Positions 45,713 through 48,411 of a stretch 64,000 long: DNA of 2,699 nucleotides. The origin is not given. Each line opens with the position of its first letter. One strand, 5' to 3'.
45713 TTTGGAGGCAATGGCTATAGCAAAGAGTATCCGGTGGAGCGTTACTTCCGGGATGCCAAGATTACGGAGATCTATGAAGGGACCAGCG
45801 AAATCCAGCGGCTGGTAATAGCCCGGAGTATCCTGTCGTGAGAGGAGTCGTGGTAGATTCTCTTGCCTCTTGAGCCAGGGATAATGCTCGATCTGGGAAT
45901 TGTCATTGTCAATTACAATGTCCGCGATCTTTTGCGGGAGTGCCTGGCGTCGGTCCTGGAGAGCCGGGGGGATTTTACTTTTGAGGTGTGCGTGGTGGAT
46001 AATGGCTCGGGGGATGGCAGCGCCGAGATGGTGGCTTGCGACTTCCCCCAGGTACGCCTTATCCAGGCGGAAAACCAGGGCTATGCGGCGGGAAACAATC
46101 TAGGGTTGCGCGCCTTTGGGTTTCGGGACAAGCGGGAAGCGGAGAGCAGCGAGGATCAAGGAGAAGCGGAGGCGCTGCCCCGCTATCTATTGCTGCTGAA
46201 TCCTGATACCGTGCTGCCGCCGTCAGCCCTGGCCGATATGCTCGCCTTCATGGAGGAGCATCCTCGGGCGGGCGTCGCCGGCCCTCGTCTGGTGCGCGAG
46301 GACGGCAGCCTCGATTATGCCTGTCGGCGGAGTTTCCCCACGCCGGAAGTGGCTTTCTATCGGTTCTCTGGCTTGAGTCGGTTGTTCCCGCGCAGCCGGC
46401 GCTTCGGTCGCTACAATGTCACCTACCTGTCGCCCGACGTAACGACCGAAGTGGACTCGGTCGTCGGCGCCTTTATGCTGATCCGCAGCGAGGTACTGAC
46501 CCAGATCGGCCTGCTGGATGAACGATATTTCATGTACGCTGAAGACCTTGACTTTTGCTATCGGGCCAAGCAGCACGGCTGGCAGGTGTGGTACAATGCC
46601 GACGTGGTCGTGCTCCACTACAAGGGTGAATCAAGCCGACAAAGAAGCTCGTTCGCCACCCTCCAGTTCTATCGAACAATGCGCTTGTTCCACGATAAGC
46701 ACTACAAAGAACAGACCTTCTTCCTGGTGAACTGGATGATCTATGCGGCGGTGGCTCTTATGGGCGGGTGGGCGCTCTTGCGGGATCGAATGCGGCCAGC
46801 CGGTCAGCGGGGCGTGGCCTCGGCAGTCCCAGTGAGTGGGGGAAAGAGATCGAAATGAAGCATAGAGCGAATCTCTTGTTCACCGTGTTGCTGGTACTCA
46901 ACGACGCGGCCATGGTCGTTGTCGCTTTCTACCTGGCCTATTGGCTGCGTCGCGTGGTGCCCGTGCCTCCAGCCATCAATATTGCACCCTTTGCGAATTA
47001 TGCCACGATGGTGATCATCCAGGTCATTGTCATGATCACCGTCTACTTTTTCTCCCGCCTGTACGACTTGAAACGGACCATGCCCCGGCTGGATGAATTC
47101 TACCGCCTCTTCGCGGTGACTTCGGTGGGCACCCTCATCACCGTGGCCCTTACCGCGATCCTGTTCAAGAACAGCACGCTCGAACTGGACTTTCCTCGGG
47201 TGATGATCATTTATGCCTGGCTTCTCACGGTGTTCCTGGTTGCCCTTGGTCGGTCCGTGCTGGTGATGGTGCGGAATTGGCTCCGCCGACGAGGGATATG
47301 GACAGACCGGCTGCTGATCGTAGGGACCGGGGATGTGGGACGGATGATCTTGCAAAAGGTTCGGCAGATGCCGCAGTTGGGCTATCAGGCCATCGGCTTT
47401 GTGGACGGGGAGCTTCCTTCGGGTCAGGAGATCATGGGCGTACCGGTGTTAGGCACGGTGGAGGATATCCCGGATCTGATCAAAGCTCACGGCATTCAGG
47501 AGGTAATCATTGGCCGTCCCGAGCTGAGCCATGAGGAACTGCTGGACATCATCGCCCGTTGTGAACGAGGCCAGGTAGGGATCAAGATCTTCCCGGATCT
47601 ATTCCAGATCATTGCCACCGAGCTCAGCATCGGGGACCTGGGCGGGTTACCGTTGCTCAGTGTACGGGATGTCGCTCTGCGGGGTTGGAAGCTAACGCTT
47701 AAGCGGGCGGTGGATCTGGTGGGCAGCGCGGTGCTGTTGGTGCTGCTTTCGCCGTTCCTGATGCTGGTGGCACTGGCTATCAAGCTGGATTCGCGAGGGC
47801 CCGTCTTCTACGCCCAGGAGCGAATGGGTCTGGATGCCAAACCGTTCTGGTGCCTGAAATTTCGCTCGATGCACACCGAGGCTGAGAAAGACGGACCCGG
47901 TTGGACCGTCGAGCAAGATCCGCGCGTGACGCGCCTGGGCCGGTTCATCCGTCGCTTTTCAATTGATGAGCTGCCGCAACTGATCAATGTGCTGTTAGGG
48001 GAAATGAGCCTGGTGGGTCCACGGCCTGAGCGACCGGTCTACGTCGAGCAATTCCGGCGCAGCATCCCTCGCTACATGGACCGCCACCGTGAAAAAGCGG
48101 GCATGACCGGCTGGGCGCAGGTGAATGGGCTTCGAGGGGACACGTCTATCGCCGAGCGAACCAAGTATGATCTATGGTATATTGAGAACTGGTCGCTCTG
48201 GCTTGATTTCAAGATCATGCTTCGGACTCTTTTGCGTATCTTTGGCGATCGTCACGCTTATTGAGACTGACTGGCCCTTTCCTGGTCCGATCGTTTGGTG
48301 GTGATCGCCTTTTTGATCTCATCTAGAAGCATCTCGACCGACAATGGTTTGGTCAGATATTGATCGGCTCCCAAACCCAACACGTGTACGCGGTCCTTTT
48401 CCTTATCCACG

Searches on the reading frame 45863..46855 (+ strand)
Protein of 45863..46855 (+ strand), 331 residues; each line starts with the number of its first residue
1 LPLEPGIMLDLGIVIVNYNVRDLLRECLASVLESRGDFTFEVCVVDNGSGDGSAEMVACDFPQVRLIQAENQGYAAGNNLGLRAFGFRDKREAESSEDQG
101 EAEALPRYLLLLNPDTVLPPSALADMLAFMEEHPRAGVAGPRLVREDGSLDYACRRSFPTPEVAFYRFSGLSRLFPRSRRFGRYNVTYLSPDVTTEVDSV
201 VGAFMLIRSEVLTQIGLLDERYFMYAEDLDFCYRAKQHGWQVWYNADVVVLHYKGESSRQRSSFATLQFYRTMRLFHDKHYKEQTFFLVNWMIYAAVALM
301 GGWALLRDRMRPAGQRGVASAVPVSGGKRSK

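Call 9: search_protein_families(library=pfam, proteins=[window:45863-46855:+], max_evalue=0.001)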
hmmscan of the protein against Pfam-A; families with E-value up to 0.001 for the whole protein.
window:45863-46855:+ (331 aa): 4 families
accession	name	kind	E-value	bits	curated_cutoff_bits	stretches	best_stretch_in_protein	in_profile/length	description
PF13641.12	Glyco_tranf_2_3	-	1.5e-20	74.7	27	1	11-260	3-219/230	Glycosyltransferase like family 2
PF00535.33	Glycos_transf_2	-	2.1e-20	73.8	23.3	2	13-84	2-76/168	Glycosyl transferase family 2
PF13632.12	Glyco_trans_2_3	-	2e-09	38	27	1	109-250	2-121/198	Glycosyl transferase family group 2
PF13506.12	Glyco_transf_21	-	6.6e-06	26.1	21.7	1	108-256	33-158/174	Glycosyl transferase family 21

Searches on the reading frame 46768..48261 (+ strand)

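Call 9: search_protein_families(library=pfam, proteins=[window:46768-48261:+], max_evalue=0.001)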
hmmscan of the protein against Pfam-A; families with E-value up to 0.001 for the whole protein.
window:46768-48261:+ (498 aa): 3 families
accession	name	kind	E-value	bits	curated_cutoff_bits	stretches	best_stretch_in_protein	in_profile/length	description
PF02397.22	Bac_transf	-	8.3e-73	244.2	27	1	312-492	1-178/179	Bacterial sugar transferase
PF13727.12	CoA_binding_3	-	1.7e-17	64.4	25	1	98-276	5-175/175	CoA-binding domain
PF17836.7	PglD_N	-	0.0005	21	23.4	1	181-237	1-54/78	PglD N-terminal domain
